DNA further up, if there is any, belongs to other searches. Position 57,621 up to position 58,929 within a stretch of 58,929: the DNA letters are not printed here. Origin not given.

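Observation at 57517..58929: Possible peptide-modification (RiPP-like) module cut by the window edge: 70-aa Lys-rich ORF + RRE-like/SagB-ThcOx dehydrogenase + coupled downstream gene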

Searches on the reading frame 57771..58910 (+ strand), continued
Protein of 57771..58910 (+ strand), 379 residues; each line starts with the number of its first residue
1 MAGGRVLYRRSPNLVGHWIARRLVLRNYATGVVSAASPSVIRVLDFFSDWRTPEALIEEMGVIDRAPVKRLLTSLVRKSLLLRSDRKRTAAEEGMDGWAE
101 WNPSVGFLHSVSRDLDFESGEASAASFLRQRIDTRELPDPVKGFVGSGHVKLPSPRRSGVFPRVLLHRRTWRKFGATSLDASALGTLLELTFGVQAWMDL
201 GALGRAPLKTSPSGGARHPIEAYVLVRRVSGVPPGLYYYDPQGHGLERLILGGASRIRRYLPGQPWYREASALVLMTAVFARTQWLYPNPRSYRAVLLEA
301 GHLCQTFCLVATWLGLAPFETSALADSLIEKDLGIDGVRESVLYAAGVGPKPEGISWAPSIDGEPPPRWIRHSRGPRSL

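Call 35: fold_search(model_id=the predicted structure, library=pdb)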
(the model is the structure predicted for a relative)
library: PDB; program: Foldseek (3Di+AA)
matches with E <= 10: 308; with E <= 0.001: 49
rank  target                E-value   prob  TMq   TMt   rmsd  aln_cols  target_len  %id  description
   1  8pz5_A                5.9e-16  1.00  0.47  0.40  15.3       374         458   20  Structure of ThcOx, solved at wavelength 3.099 A (released 2023-10-25)
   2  5lq4_B                3.1e-15  1.00  0.46  0.38  15.3       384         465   18  The Structure of ThcOx, the First Oxidase Protein from the Cyanobactin Pathways (released 2016-11-09)
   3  5lq4_A                8.4e-15  1.00  0.46  0.39  15.1       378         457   18  The Structure of ThcOx, the First Oxidase Protein from the Cyanobactin Pathways (released 2016-11-09)
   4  7ly7_B                2.5e-14  1.00  0.38  0.43  22.9       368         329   16  Crystal structure of the elongation module of the bacillamide NRPS, BmdB, in complex with the oxidase BmdC (released 2022-02-02)
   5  7ly4_A                5.9e-13  1.00  0.38  0.44  23.0       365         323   17  Cryo-EM structure of the elongation module of the bacillamide NRPS, BmdB, in complex with the oxidase, BmdC (released 2022-02-02)
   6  3eo7                  1.1e-10  1.00  0.44  0.34   7.5       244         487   22  Crystal structure of a putative nitroreductase (ava_2154) from anabaena variabilis atcc 29413 at 1.80 A resolution (released 2008-10-28)
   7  3hj9_A                2.4e-10  1.00  0.40  0.67  10.4       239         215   24  Crystal structure of a putative nitroreductase (reut_a1228) from ralstonia eutropha jmp134 at 2.00 A resolution (released 2009-06-16)
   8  3hj9_B                3.5e-10  1.00  0.40  0.69   8.1       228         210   24  Crystal structure of a putative nitroreductase (reut_a1228) from ralstonia eutropha jmp134 at 2.00 A resolution (released 2009-06-16)
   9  3hoi                  7.1e-10  1.00  0.40  0.73   5.1       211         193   19  Crystal structure of FMN-dependent nitroreductase BF3017 from Bacteroides fragilis NCTC 9343 (YP_212631.1) from Bacteroi (released 2009-06-23)
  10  8cqs_B                1.1e-09  1.00  0.40  0.73   4.6       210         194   20  Flavin mononucleotide-dependent nitroreductase B.thetaiotaomicron (BT_0217) (released 2024-03-27)
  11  8cqs_A                1.2e-09  1.00  0.40  0.74   4.8       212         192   20  Flavin mononucleotide-dependent nitroreductase B.thetaiotaomicron (BT_0217) (released 2024-03-27)
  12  6grh_C                1.5e-09  1.00  0.39  0.54  18.3       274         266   18  E. coli Microcin synthetase McbBCD complex with truncated pro-MccB17 bound (released 2019-01-30)
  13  6gos_C                2.0e-09  1.00  0.38  0.52  15.2       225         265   23  E. coli Microcin synthetase McbBCD complex with pro-MccB17 bound (released 2019-01-30)
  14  7ly5_B                2.2e-08  1.00  0.35  0.66   8.3       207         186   20  Proteolyzed crystal structure of the bacillamide NRPS, BmdB, in complex with the oxidase BmdC (released 2022-02-02)
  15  5hdj_B                7.1e-05  1.00  0.32  0.46   5.4       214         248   13  Structure of B. megaterium NfrA1 (released 2016-04-06)
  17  8uc3_A                9.5e-05  1.00  0.33  0.64   5.9       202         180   16  Cryo-EM structure of the AlbAB cyclodipeptide oxidase enzyme filament (released 2024-05-15)
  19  9exv_B                1.2e-04  1.00  0.30  0.60   6.3       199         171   14  Broad substrate scope C-C oxidation in cyclodipeptides catalysed by a flavin-dependent filament (released 2025-02-05)
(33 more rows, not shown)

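Call 60: search_protein_families(library=pfam, proteins=[L141:2491-4914:-, L136:2279-4729:-, L147:6159-8207:-, L003:7339-7983:+, L117:5023-7851:-], max_evalue=0.001)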
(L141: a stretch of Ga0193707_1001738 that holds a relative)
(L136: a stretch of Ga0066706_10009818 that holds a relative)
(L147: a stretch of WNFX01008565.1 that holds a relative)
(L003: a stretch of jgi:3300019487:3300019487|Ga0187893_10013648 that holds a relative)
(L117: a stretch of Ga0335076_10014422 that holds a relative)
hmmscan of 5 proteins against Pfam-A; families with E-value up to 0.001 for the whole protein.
L141:2491-4914:- (807 aa): 10 families
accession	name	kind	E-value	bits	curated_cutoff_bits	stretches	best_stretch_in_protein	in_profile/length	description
PF07719.23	TPR_2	-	8.8e-10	38.4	27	0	522-555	1-34/34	Tetratricopeptide repeat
PF13431.12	TPR_17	-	4.6e-09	36.3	24.4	0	545-574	2-31/34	Tetratricopeptide repeat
PF14559.12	TPR_19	-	3.3e-08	34.2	25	0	535-599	4-68/68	Tetratricopeptide repeat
PF13428.12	TPR_14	-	3.5e-08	33.8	23.5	0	561-599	6-44/44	Tetratricopeptide repeat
PF00211.25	Guanylate_cyc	-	2.4e-07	31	21.9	1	20-154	10-156/183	Adenylate and Guanylate cyclase catalytic domain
PF13432.12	TPR_16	-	3e-07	31.2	32.7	0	533-590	8-65/65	Tetratricopeptide repeat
PF13424.12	TPR_12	-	2.1e-06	28.3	30.1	0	669-733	10-75/77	Tetratricopeptide repeat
PF23914.1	TPR_CcmH_CycH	-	1.8e-05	25.1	42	0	435-549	41-148/158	Cytochrome c-type biogenesis protein H TPR domain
PF25063.1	ARM_TT21_C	-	2e-05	25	35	1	504-593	111-201/209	Tetratricopeptide repeat protein 21 C-terminal ARM domain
PF13414.12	TPR_11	-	0.00051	20.1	26.8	0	529-567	1-39/42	TPR repeat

L136:2279-4729:- (816 aa): 13 families
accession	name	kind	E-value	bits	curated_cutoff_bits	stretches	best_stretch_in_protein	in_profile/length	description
PF07719.23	TPR_2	-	7e-10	38.7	27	0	531-564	1-34/34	Tetratricopeptide repeat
PF13428.12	TPR_14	-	2.6e-08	34.2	23.5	0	420-461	2-43/44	Tetratricopeptide repeat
PF14559.12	TPR_19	-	3.1e-08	34.3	25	0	544-599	4-59/68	Tetratricopeptide repeat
PF13431.12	TPR_17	-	6.7e-08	32.7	24.4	0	555-584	3-32/34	Tetratricopeptide repeat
PF00515.34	TPR_1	-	4.1e-07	30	27.8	0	569-598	5-34/34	Tetratricopeptide repeat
PF13432.12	TPR_16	-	4.8e-07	30.6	32.7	0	541-599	7-65/65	Tetratricopeptide repeat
PF13414.12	TPR_11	-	5.6e-07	29.6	26.8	0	574-602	3-31/42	TPR repeat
PF13424.12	TPR_12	-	1.6e-06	28.6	30.1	1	538-595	10-75/77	Tetratricopeptide repeat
PF17680.6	FlgO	-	1.7e-06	28.3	22.6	1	267-359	18-115/130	FlgO protein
PF23914.1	TPR_CcmH_CycH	-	3.9e-05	24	42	0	548-598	104-154/158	Cytochrome c-type biogenesis protein H TPR domain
PF13371.12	TPR_9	-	7e-05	23.2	35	0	525-563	23-61/73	Tetratricopeptide repeat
PF13176.12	TPR_7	-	0.00023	21.5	27.9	0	567-596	1-30/36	Tetratricopeptide repeat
PF00211.25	Guanylate_cyc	-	0.00041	20.4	21.9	1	99-176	99-175/183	Adenylate and Guanylate cyclase catalytic domain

L147:6159-8207:- (682 aa): 7 families
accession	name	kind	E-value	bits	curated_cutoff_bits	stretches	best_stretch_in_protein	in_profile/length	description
PF13431.12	TPR_17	-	1.6e-09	37.7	24.4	0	419-448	2-31/34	Tetratricopeptide repeat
PF07719.23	TPR_2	-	1.7e-07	31.3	27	0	396-429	1-34/34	Tetratricopeptide repeat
PF13428.12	TPR_14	-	7.6e-07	29.7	23.5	0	402-437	7-42/44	Tetratricopeptide repeat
PF13414.12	TPR_11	-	1.2e-06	28.5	26.8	0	403-441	1-39/42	TPR repeat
PF13432.12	TPR_16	-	1.6e-06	28.9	32.7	0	551-607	4-60/65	Tetratricopeptide repeat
PF23914.1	TPR_CcmH_CycH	-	1.4e-05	25.5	42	0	300-414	32-139/158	Cytochrome c-type biogenesis protein H TPR domain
PF17680.6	FlgO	-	3.9e-05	23.9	22.6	1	131-224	17-115/130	FlgO protein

L003:7339-7983:+ (215 aa): 0 families

L117:5023-7851:- (942 aa): 12 families
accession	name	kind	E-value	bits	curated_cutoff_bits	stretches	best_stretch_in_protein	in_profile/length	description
PF00069.31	Pkinase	-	3.1e-45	155.1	31.7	1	15-265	2-253/263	Protein kinase domain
PF07714.23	PK_Tyr_Ser-Thr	-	3.3e-31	109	23.1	1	15-263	2-248/258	Protein tyrosine and serine/threonine kinase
PF07719.23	TPR_2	-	3.5e-17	61.5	27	0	842-867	6-31/34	Tetratricopeptide repeat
PF14559.12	TPR_19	-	1.4e-10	41.8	25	1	815-869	2-57/68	Tetratricopeptide repeat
PF00515.34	TPR_1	-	1.3e-07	31.6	27.8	0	843-865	7-29/34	Tetratricopeptide repeat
PF03109.22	ABC1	-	1.3e-06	28.2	22.9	1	84-162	140-218/244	ABC1 atypical kinase-like domain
PF13431.12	TPR_17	-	4.7e-06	26.9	24.4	0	507-538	2-26/34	Tetratricopeptide repeat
PF12895.13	ANAPC3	-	5.5e-06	27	27.2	0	601-679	2-80/82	Anaphase-promoting complex, cyclosome, subunit 3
PF13424.12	TPR_12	-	4.1e-05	24.1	30.1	0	822-868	28-76/77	Tetratricopeptide repeat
PF13414.12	TPR_11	-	0.00021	21.4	26.8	0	502-531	12-41/42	TPR repeat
PF17874.7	TPR_MalT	-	0.00023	21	45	0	745-836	19-112/336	MalT-like TPR region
PF13174.12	TPR_6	-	0.00038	21.4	26.3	0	843-866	6-29/33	Tetratricopeptide repeat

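Call 71: search_protein_families(library=padloc, proteins=[window:57771-58907:+], max_evalue=0.001)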
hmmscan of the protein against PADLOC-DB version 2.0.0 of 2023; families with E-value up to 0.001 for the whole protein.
window:57771-58907:+ (379 aa): 0 families

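Call 77: search_solved_structures(query=L003:7393-7983:+, max_evalue=10)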
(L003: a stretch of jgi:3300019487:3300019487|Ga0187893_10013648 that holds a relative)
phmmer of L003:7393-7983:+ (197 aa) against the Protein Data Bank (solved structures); distinct sequences matched with E-value up to 10: 0.
